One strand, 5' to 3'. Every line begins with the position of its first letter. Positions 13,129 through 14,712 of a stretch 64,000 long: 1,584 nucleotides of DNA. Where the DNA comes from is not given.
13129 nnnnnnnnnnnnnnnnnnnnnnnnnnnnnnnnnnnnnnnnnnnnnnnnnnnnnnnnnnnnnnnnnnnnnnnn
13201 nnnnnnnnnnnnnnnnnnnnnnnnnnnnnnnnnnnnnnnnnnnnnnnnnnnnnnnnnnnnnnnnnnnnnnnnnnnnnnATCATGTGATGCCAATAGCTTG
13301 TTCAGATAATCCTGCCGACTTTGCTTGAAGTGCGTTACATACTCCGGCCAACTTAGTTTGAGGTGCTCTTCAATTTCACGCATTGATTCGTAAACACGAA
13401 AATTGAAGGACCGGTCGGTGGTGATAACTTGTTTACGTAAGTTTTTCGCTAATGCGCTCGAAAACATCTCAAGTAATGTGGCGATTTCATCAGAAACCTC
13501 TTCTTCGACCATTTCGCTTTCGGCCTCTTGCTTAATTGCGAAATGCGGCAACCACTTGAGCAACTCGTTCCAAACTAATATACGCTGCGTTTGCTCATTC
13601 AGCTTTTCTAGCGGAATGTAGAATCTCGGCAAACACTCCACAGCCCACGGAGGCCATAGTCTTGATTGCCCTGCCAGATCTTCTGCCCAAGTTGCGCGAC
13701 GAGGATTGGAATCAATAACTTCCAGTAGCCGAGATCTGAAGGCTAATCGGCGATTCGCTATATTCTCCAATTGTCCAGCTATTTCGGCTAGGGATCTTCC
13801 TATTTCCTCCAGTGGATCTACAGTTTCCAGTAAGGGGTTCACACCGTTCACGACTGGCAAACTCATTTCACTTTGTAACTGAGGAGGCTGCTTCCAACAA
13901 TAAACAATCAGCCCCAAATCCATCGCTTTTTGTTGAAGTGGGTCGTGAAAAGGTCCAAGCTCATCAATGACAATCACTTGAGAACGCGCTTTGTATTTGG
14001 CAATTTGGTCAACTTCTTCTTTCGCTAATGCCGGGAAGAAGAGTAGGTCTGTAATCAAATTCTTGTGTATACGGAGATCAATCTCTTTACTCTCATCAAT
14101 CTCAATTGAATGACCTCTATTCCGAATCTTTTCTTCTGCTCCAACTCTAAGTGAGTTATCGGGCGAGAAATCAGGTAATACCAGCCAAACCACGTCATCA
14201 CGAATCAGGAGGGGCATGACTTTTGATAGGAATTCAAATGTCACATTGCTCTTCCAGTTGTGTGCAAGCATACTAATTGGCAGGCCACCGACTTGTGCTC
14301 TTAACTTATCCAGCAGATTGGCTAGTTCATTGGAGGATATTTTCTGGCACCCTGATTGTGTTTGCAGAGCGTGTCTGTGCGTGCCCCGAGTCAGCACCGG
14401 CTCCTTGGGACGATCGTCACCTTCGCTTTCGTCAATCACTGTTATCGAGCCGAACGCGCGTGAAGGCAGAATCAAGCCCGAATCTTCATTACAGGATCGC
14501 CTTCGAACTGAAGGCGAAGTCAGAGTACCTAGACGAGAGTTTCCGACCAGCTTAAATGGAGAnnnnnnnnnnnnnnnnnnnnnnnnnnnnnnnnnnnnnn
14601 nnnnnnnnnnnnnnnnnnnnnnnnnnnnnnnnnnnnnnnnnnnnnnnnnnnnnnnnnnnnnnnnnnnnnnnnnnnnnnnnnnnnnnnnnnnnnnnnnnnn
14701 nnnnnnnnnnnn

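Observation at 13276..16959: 1227-aa fusion protein: cupin-like + Gfo/Idh/MocA-like dehydrogenase + ~500-aa C-terminal region with no recognisable domain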

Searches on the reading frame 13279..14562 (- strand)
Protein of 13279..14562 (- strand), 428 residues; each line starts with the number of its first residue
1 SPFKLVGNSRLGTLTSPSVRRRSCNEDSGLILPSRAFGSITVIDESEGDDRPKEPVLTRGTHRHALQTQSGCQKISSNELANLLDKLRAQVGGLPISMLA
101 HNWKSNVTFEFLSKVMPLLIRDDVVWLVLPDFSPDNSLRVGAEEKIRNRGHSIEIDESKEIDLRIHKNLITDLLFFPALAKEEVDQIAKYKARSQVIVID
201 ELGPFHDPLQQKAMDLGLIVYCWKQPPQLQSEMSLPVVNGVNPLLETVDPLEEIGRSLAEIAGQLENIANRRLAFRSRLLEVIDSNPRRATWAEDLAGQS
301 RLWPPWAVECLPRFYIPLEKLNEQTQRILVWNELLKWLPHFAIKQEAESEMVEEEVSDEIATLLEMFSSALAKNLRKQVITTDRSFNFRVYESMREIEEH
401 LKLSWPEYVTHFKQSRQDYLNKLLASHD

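Call 24: find_homologous_proteins(query=window:13279-14562:-)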
Query window:13279-14562:- (428 aa): 1 proteins with E <= 0.001 among 6539 candidates.
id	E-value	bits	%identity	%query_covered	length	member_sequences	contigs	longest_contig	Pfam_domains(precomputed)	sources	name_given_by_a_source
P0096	2.2e-82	295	52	67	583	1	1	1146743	-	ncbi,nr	ncbi:MAG: hypothetical protein IPG76_00240 [Acidobacteria bacterium]|nr:hypothetical protein [Acidob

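Call 36: predict_structure(alignment_id=A2)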
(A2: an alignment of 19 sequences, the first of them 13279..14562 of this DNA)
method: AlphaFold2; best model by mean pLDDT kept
length: 428 residues; sequences in the alignment: 19
mean_pLDDT: 75.4   pTM: 0.45
mean pLDDT of the five models: 75.4, 74.8, 74.8, 74.6, 74.3
residues with pLDDT >= 90: 128; 70-90: 180; 50-70: 43; < 50: 77
segments of 3 or more residues with pLDDT < 50: 1-54, 227-247
pLDDT, mean of each block of 10 residues (from residue 1): 35 31 34 34 38 55 65 82 88 89 86 88 86 54 68 85 87 92 88 90 89 90 63 31 48 91 87 85 75 89 92 90 89 88 64 91 92 80 85 92 90 91 75
secondary structure, 60 per line:
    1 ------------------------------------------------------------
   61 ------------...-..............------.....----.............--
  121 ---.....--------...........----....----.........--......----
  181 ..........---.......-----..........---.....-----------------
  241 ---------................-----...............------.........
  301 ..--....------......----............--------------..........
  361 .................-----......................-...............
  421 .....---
elements in order: E73-75 H77-90 E97-101 H106-118 E124-128 H137-147 E152-155 H160-168 E171-176 H181-190 E194-200 H206-215 E219-223 H250-265 H271-285 H292-302 H305-308 E315-320 E325-331 H332-336 E351-357 H358-377 H383-404 H406-425

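Call 41: fold_search(model_id=the predicted structure, library=pdb)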
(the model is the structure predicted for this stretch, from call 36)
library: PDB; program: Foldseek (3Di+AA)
matches with E <= 10: 1312; with E <= 0.001: 3
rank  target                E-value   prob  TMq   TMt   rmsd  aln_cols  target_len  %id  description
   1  4ef6_A                5.0e-04  0.82  0.17  0.23  23.1       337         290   11  Crystal Structure of Mycobacterium tuberculosis Pantothenate synthetase in complex with fragment 1 (released 2013-03-13)
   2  3iod_A                6.7e-04  0.82  0.18  0.25  22.5       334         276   11  Crystal Structure of Mycobacterium Tuberculosis Pantothenate Synthetase at 1.75 Ang resolution in complex with 5'-deox (released 2009-12-01)
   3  4mq6_B                7.1e-04  0.87  0.19  0.26  22.3       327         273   12  Pantothenate synthase in complex with 2-(5-methoxy-2-(tosylcarbamoyl)-1H-indol-1-yl)acetic acid (released 2014-08-27)
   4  3iub_A                1.1e-03  0.54  0.16  0.22  22.9       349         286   12  Crystal structure of pantothenate synthetase from Mycobacterium tuberculosis in complex with 5-Methoxy-N-(5-methylpyri (released 2009-10-13)
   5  4g5f_A                1.3e-03  0.66  0.17  0.23  22.7       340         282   12  Pantothenate synthetase in complex with racemate (2S)-2,3-DIHYDRO-1,4-BENZODIOXINE-2-CARBOXYLIC ACID and (2R)-2,3-DIHY (released 2013-07-17)
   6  4muf_A                1.4e-03  0.84  0.19  0.27  22.7       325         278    9  Crystal structure of pantothenate synthetase in complex with 2-(2-(4-tert-butylphenylsulfonylcarbamoyl)-5-methoxy-1H-i (released 2014-08-27)
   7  3coy_A                1.7e-03  0.82  0.18  0.25  21.2       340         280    9  Crystal Structure of Mycobacterium Tuberculosis Pantothenate Synthetase at 2.05 Ang resolution- in complex with sulpho (released 2008-10-07)
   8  4efk_A                1.7e-03  0.77  0.18  0.25  22.5       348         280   10  Pantothenate synthetase in complex with N,N-DIMETHYLTHIOPHENE-3-SULFONAMIDE (released 2013-03-13)
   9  1n2j_A                1.9e-03  0.66  0.17  0.24  23.0       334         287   10  Crystal Structure of a Pantothenate Synthetase from M. tuberculosis in complex with pantoate (released 2003-04-22)
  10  1n2o_A                2.0e-03  0.69  0.19  0.26  21.7       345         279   12  Crystal Structure of Pantothenate Synthetase from M. tuberculosis, low occupancy of beta-alanine at the pantoate bindi (released 2003-04-23)
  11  3ioe_B                2.1e-03  0.77  0.18  0.26  22.9       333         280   10  Crystal Structure of Mycobacterium Tuberculosis Pantothenate Synthetase at 1.95 Ang resolution in complex with 5'-deox (released 2009-12-01)
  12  4mun_B                2.5e-03  0.66  0.18  0.25  21.5       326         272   12  Crystal structure of pantothenate synthetase in complex with 2-(5-methoxy-2-(2-nitro-4-(trifluoromethyl)phenylsulfonyl (released 2014-08-27)
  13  4mui_A                2.5e-03  0.54  0.18  0.24  22.9       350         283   12  Crystal structure of pantothenate synthetase in complex with 2-(5-methoxy-2-(4-methoxyphenylsulfonylcarbamoyl)-1H-indo (released 2014-08-27)
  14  3ime_A                3.1e-03  0.66  0.18  0.25  22.6       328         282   11  Crystal Structure of Mycobacterium Tuberculosis Pantothenate Synthetase at 2.40 Ang resolution in complex with fragmen (released 2009-10-13)
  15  3imc_A                3.1e-03  0.38  0.16  0.22  22.9       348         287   12  Crystal Structure of Mycobacterium Tuberculosis Pantothenate Synthetase at 1.6 Ang resolution in complex with fragment (released 2009-10-13)
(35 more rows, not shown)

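Call 64: search_solved_structures(query=A5, max_evalue=10)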
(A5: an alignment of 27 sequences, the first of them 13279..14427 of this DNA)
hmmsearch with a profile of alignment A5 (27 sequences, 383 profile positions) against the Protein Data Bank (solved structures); distinct sequences matched with E-value up to 10: 5.
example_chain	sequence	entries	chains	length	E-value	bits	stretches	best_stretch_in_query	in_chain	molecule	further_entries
8a3k_UNK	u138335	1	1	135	0.00023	23.4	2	190-217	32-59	sc-apCC-4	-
6vgb_A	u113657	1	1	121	0.39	12.8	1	150-244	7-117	De novo designed protein RO2_20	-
6xss_A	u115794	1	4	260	0.54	12.3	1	150-220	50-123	C4_nat_HFuse-7900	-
2bid_A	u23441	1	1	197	0.56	12.3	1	151-240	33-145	PROTEIN (BID)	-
5cwp_A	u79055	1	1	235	7.9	8.5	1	174-220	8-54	Designed helical repeat protein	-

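Call 65: find_homologous_proteins(query=A5, max_evalue=0.001)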
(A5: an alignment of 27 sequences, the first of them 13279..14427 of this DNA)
Query A5 (27 sequences) (383 aa, profile of the alignment): 3 proteins with E <= 0.001 among 8000 candidates.
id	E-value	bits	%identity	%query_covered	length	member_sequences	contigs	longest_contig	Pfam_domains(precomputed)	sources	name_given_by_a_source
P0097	5.0e-78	281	25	65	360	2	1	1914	-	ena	-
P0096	1.9e-56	210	52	63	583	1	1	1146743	-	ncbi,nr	ncbi:MAG: hypothetical protein IPG76_00240 [Acidobacteria bacterium]|nr:hypothetical protein [Acidob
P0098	5.7e-34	136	29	25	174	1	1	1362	-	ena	-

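Call 74: search_protein_representatives(alignment_id=A6)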
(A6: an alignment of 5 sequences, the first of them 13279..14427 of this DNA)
Query: 5 sequences, 395 profile positions. Proteins with E-value up to 0.001 (for the whole library): 389; up to 1e-10: 253; up to 1e-30: 60. The best 150 are listed.
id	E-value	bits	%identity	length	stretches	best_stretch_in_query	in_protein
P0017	3.0e-169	579.6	-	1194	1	2-394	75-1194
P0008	7.5e-92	324.7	-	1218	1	8-392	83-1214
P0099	1.9e-89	316.8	-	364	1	56-388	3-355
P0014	7.8e-85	301.6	-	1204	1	6-377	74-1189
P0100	2.7e-82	293.3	-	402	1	32-387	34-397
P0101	2.1e-81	290.3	-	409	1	29-389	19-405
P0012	4.2e-76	272.9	-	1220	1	4-375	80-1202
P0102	1.8e-73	264.3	-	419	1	44-382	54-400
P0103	1.9e-73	264.1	-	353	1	67-393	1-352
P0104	3.2e-73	263.4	-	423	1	20-387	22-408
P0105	1.7e-72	261.0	-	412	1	32-387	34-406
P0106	1.9e-69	251.0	-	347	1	54-383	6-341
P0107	9.0e-69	248.8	-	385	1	21-364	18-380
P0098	1.8e-66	241.1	-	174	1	30-193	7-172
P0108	2.1e-66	241.0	-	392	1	47-387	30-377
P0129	5.7e-43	163.8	-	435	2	208-385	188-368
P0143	1.3e-32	129.7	-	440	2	205-386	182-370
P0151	9.6e-31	123.6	-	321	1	51-187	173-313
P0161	2.3e-27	112.4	-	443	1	206-387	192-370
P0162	4.9e-27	111.3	-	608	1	206-388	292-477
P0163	1.6e-26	109.7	-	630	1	204-351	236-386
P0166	4.1e-26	108.3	-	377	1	207-385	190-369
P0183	1.5e-23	99.9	-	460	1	215-388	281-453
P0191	4.1e-23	98.4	-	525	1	208-358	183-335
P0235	1.8e-18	83.1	-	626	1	213-394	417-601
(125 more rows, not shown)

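Call 77: search_protein_families(library=pfam, proteins=[P0129, P0143, P0161, P0162, P0163, P0166, P0183, P0191, P0235, P0151], max_evalue=0.1)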
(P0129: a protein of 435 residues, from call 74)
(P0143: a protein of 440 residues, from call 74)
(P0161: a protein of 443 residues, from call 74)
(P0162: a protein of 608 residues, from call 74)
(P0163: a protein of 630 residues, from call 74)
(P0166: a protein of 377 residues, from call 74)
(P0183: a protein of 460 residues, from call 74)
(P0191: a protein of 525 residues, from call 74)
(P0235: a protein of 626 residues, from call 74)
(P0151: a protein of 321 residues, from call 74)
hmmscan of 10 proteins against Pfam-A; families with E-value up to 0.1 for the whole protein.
P0129 (435 aa): 1 family
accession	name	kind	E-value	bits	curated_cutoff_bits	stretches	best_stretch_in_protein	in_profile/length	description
PF08990.16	Docking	-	0.073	13.3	20.9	0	131-146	3-18/29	Erythronolide synthase docking domain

P0143 (440 aa): 0 families

P0161 (443 aa): 0 families

P0162 (608 aa): 4 families
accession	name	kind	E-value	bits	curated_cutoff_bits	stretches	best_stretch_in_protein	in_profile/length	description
PF18163.6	LD_cluster2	-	1.6e-12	48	25.3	1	114-187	126-199/264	SLOG cluster2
PF18180.6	LD_cluster3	-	4.4e-07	30.2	25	1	49-201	25-161/170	SLOG cluster3 family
PF18185.7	STALD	-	4.9e-05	23.3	24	1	121-188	98-168/211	Sir2- and TIR-associating SLOG family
PF05892.16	Tricho_coat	-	0.051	13.8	25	0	240-309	92-158/197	Trichovirus coat protein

P0163 (630 aa): 1 family
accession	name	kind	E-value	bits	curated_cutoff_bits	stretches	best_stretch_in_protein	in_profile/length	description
PF13646.12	HEAT_2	-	1.5e-05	25.6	27.7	1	91-164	11-84/88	HEAT repeats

P0166 (377 aa): 0 families

P0183 (460 aa): 0 families

P0191 (525 aa): 2 families
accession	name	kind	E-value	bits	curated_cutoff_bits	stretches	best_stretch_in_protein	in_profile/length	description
PF02518.31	HATPase_c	-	1.5e-18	67.7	26.4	1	414-523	2-108/111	Histidine kinase-, DNA gyrase B-, and HSP90-like ATPase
PF14501.12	HATPase_c_5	-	0.009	16.4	22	1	420-516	8-95/102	GHKL domain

P0235 (626 aa): 0 families

P0151 (321 aa): 4 families
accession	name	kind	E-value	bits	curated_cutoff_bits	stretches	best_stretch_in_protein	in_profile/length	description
PF13374.12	TPR_10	-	2.3e-08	34.2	27.5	1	55-89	1-35/42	Tetratricopeptide repeat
PF13424.12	TPR_12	-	3.6e-07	30.7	30.1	2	35-87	21-76/77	Tetratricopeptide repeat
PF00515.34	TPR_1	-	0.0014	18.8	27.8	1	57-86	2-31/34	Tetratricopeptide repeat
PF07719.23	TPR_2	-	0.0043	17.5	27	1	57-87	2-32/34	Tetratricopeptide repeat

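Call 78: find_encoding_contigs(protein=P0166, flank=6000, max_places=3)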
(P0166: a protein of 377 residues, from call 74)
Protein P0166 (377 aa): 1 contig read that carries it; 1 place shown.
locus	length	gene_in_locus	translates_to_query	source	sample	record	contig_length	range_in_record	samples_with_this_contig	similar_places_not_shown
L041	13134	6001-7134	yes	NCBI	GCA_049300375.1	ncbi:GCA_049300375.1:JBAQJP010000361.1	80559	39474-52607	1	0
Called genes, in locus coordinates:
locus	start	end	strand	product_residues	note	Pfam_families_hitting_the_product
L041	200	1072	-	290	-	PF03130:HEAT_PBS (faint), PF13646:HEAT_2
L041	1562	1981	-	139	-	PF01243:PNPOx_N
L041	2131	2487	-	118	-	-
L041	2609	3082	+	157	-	-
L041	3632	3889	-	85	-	PF01609:DDE_Tnp_1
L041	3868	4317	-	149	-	-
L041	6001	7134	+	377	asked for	-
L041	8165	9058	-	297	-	PF01040:UbiA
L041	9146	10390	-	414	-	-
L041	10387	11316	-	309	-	-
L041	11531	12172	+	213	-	PF00440:TetR_N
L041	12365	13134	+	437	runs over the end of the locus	-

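Call 79: find_encoding_contigs(protein=P0129, flank=6000, max_places=3)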
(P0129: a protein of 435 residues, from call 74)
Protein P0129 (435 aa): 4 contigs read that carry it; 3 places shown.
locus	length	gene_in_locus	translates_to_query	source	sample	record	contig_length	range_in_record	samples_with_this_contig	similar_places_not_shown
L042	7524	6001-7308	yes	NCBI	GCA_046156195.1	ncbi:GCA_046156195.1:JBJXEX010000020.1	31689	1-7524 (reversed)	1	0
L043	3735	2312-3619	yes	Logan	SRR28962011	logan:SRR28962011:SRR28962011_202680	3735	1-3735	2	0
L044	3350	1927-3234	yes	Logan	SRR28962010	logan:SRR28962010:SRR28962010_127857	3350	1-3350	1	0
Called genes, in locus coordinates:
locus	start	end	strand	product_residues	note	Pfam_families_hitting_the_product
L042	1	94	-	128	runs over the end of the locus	PF00263:Secretin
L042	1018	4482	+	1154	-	PF00289:Biotin_carb_N, PF02222:ATP-grasp, PF02786:CPSase_L_D2, PF07478:Dala_Dala_lig_C, PF02785:Biotin_carb_C, PF00682:HMGL-like, PF02436:PYC_OADA, PF00364:Biotin_lipoyl, +1 more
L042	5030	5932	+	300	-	-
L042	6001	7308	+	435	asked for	-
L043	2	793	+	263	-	?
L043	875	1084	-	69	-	PF13640:2OG-FeII_Oxy_3 (weak)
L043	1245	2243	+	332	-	-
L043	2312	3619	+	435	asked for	-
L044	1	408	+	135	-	?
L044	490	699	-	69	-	PF13640:2OG-FeII_Oxy_3 (weak)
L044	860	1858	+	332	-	-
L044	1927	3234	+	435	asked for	-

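Call 80: find_encoding_contigs(protein=P0191, flank=6000, max_places=3)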
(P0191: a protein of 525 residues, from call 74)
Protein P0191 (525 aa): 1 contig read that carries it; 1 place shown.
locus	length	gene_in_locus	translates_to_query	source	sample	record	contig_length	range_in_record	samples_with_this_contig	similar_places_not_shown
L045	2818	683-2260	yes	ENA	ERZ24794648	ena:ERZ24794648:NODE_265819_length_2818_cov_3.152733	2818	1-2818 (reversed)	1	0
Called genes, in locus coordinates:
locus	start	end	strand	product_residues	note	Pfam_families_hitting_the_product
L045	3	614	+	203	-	?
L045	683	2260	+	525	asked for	PF02518:HATPase_c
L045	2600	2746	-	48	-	-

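Call 96: fold_search(model_id=the predicted structure, library=viral)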
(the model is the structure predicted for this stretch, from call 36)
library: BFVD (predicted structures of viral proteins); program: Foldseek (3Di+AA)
matches with E <= 10: 624; with E <= 0.001: 0
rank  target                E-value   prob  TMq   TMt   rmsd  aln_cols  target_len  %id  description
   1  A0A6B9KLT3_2          2.1e-03  0.38  0.15  0.08  27.5       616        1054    9  RNA-directed RNA polymerase [Atrato Chu-like virus 4]
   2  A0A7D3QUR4            4.1e-03  1.00  0.21  0.40   5.1       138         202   15  Uncharacterized protein [Fadolivirus FV1/VV64]
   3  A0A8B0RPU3            7.3e-03  0.35  0.18  0.12  24.8       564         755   11  RNA-dependent RNA polymerase (Fragment) [Wuhan Mosquito Virus 8]
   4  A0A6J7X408            1.5e-02  0.60  0.19  0.28  21.7       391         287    7  Oxidoreductase, N-terminal [uncultured Caudovirales phage]
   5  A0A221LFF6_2          1.5e-02  0.75  0.17  0.10  23.5       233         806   15  RNA-directed RNA polymerase (Fragment) [Barns Ness beadlet anemone chu-like virus 1]
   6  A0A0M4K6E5            1.5e-02  0.35  0.16  0.21  21.1       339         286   12  (no name in the UniProt tables at hand)
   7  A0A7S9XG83            1.7e-02  0.89  0.19  0.31  15.5       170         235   15  (no name in the UniProt tables at hand)
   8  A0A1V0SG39            2.3e-02  0.82  0.22  0.25  21.4       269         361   13  Methyltransferase [Hokovirus HKV1]
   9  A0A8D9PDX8            2.4e-02  0.54  0.16  0.21  27.1       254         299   12  NTPase [Corticoviridae sp.]
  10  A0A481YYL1            2.6e-02  0.97  0.20  0.15   5.2       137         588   13  Oxidoreductase family protein [Marseillevirus LCMAC202]
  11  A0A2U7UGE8            2.6e-02  0.44  0.16  0.29  20.5       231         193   13  YspA cpYpsA-related SLOG domain-containing protein [Pandoravirus macleodensis]
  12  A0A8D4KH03            2.7e-02  0.66  0.21  0.32  14.7       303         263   12  (no name in the UniProt tables at hand)
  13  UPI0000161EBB         3.1e-02  0.96  0.18  0.22   7.9       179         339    9  (no name look-up for this kind of identifier)
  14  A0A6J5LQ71            3.1e-02  0.23  0.12  0.19  19.3       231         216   12  dATP/dGTP diphosphohydrolase N-terminal domain-containing protein [uncultured Caudovirales phage]
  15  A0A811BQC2            4.1e-02  0.51  0.17  0.26  29.1       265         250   12  YspA cpYpsA-related SLOG domain-containing protein [Pandoravirus japonicus]
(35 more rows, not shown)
